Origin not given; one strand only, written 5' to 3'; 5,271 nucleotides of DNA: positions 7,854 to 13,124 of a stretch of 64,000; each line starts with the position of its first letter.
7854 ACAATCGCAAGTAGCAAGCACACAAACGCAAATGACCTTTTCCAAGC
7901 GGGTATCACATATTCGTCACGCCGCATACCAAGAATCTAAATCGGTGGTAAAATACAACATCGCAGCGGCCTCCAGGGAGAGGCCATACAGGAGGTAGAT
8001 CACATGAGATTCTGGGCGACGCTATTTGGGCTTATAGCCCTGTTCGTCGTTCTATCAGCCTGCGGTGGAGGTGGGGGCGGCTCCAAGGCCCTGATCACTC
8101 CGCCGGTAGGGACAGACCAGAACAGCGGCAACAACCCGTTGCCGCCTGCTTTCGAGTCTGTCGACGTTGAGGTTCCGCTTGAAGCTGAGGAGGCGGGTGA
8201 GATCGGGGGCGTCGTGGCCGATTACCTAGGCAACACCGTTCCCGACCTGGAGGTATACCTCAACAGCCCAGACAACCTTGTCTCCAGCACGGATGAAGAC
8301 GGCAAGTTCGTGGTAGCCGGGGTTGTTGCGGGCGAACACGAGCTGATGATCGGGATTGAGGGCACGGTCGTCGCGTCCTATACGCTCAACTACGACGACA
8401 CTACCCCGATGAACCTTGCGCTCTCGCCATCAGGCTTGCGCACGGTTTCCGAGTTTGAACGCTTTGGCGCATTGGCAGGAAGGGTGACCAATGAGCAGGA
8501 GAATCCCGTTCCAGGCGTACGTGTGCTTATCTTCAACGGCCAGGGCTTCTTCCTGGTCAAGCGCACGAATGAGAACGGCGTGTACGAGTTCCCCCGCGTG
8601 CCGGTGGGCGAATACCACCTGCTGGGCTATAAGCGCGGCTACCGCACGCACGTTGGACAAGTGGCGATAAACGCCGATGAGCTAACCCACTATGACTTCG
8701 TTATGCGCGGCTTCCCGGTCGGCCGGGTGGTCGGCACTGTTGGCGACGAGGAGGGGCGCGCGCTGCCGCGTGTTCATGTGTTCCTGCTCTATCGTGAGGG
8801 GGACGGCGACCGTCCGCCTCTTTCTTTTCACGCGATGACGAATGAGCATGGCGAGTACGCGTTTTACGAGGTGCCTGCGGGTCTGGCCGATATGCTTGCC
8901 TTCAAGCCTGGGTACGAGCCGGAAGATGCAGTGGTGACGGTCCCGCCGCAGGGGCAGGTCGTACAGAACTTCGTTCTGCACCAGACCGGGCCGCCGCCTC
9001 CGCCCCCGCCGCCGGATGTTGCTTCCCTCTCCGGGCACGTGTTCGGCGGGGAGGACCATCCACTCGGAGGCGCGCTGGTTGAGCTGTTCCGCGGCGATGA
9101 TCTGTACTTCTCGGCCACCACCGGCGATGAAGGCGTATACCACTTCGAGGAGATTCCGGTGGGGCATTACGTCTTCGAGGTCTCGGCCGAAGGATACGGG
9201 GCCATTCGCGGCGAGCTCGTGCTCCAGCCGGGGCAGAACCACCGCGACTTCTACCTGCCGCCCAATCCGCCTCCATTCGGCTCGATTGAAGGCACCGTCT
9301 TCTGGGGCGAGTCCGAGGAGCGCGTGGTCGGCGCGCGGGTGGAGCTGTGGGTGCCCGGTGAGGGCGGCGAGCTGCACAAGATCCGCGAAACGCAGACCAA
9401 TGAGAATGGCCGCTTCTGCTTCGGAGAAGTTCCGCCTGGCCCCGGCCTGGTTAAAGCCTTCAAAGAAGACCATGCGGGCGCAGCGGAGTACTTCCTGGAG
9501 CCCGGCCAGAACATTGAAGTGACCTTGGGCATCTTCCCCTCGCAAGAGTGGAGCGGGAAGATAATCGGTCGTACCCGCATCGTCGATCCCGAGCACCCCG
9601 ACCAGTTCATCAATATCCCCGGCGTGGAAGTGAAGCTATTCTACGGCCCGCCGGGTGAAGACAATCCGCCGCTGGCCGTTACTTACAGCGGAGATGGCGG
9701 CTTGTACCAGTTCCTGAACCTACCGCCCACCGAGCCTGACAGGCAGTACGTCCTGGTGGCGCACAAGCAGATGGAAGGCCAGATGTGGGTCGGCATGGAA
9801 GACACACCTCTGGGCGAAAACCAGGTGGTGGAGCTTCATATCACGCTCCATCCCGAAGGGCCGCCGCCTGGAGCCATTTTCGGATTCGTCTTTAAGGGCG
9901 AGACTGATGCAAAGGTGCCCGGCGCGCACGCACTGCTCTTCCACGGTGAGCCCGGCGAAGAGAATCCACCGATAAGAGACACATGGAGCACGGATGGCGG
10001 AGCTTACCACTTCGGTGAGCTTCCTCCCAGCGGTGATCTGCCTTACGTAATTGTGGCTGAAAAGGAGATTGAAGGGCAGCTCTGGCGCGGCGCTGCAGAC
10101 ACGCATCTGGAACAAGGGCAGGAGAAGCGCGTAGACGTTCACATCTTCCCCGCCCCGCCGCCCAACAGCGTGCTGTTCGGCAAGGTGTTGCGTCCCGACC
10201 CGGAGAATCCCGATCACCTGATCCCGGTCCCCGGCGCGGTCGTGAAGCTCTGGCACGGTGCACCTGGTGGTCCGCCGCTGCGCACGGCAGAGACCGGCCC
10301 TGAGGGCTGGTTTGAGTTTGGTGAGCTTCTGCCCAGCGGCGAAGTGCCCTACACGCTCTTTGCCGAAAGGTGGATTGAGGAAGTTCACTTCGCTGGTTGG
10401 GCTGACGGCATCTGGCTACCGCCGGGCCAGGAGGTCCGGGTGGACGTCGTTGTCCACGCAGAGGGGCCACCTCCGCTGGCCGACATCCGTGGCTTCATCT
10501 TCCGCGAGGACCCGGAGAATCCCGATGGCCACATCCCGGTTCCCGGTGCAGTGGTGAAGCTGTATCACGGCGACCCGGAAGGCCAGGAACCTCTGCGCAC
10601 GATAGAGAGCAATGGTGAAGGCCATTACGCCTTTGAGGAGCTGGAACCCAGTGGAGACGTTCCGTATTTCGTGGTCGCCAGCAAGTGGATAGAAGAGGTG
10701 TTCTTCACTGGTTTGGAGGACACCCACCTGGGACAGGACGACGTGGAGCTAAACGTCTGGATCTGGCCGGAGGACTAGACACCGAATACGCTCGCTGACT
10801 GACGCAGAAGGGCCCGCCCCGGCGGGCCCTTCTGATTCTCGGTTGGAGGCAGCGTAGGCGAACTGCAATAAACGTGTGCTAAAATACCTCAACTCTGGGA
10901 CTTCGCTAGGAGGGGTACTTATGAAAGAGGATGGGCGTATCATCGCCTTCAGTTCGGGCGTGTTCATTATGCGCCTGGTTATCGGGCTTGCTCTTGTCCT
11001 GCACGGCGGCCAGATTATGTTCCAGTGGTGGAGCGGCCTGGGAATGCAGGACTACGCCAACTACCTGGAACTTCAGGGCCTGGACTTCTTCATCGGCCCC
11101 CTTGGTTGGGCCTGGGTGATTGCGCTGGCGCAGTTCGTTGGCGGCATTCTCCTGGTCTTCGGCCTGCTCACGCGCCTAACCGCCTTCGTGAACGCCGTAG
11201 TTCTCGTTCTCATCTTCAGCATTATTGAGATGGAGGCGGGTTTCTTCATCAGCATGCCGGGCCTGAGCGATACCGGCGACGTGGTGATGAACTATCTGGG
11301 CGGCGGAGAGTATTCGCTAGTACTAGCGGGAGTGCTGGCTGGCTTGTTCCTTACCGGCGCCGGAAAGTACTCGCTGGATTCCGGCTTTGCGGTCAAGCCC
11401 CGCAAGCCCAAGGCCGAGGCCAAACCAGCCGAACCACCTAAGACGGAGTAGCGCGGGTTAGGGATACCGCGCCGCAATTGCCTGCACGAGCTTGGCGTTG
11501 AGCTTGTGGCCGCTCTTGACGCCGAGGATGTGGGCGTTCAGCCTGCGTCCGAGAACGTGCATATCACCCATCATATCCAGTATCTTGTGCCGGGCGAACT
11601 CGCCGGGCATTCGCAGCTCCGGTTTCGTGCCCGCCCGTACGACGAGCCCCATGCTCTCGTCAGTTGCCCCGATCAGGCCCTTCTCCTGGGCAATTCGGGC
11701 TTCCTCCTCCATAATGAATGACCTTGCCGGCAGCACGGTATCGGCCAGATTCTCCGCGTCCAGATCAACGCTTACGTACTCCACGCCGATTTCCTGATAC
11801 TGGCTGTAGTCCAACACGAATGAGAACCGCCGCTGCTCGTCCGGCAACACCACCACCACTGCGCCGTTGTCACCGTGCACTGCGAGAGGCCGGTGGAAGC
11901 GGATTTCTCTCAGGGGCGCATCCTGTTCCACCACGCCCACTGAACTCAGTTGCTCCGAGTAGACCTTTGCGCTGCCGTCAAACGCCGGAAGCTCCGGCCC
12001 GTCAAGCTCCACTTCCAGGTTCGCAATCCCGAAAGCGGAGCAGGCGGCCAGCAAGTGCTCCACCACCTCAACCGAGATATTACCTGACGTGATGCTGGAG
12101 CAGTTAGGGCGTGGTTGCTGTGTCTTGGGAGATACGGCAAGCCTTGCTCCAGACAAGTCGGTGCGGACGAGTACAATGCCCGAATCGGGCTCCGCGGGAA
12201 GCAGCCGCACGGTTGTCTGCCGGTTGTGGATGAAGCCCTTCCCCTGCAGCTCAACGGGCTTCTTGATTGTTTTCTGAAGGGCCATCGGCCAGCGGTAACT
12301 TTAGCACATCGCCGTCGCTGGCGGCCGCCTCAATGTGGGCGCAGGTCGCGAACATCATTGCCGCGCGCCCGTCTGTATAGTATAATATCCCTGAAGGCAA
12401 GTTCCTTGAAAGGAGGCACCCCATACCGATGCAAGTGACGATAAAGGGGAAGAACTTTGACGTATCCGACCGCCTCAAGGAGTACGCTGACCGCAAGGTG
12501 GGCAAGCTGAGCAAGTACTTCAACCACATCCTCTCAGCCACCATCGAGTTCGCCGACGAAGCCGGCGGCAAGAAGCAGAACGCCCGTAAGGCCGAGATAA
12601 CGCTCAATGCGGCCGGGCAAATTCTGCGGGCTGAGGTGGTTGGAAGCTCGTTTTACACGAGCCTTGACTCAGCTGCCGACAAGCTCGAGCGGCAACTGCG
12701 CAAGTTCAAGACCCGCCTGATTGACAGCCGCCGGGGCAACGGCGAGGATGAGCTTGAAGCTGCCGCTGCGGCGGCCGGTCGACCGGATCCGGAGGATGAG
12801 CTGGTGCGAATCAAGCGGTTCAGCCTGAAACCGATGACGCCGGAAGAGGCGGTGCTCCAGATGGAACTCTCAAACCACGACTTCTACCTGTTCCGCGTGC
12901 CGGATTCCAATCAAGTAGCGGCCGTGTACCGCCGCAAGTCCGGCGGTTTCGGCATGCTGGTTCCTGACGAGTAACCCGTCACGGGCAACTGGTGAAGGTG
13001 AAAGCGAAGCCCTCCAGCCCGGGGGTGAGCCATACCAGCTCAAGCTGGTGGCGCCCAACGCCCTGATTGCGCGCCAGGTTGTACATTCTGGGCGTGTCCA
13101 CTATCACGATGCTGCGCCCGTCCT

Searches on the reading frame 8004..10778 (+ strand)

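Call 20: search_protein_families(library=pfam, proteins=[window:8004-10778:+], max_evalue=0.001)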
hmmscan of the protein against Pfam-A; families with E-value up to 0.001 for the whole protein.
window:8004-10778:+ (924 aa): 9 families
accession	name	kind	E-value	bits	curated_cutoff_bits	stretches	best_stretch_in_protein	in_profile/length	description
PF13620.12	CarboxypepD_reg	-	1.3e-66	221.3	32.3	5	157-234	2-81/82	Carboxypeptidase regulatory-like domain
PF13715.12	CarbopepD_reg_2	-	1.9e-23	82.8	32.2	1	158-233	2-75/88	CarboxypepD_reg-like domain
PF17210.9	SdrD_B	-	1.7e-18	67.3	29.7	0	162-206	17-62/112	SdrD B-like domain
PF17802.7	SpaA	-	1.2e-12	48.3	23.1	0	351-392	13-57/91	Prealbumin-like fold domain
PF09430.16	EMC7_beta-sandw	-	5.4e-09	36.7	26.6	0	77-118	5-47/122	ER membrane protein complex subunit 7, beta-sandwich domain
PF14686.12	fn3_3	-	4.6e-07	30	24.4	0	187-226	30-71/75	Polysaccharide lyase family 4, domain II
PF23193.1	NOMO_3rd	-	1.4e-05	25.6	27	0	185-211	61-87/120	NOMO third transthyretin-like domain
PF24025.1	Ig_DR_A0283-like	-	6.5e-05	23.6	27.1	0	352-390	19-59/102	DR_A0283-like, Ig-like domain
PF02369.22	Big_1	-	0.00025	21.5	34.9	0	69-127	23-89/93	Bacterial Ig-like domain (group 1)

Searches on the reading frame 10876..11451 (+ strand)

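Call 20: search_protein_families(library=pfam, proteins=[window:10876-11451:+], max_evalue=0.001)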
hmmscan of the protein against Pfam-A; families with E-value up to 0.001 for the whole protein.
window:10876-11451:+ (191 aa): 1 family
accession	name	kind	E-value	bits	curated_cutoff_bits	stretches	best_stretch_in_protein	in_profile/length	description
PF07681.17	DoxX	-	4.5e-11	43.7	23.6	1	28-114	1-80/85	DoxX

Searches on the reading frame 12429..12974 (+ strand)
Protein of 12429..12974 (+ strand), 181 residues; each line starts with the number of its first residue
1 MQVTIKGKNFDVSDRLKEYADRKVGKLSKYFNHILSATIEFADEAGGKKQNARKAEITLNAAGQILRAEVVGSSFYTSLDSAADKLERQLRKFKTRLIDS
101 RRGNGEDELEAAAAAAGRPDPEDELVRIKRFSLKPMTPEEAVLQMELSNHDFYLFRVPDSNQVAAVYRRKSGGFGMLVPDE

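Call 20: search_protein_families(library=pfam, proteins=[window:12429-12974:+], max_evalue=0.001)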
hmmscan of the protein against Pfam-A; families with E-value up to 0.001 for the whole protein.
window:12429-12974:+ (181 aa): 2 families
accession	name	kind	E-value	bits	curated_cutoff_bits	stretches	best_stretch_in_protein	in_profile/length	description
PF02482.25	Ribosomal_S30AE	-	3.7e-25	88.9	23.7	1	3-97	1-87/88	Sigma 54 modulation protein / S30EA ribosomal protein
PF16321.10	Ribosom_S30AE_C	-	9e-23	80.2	25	1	121-175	2-56/57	Sigma 54 modulation/S30EA ribosomal protein C terminus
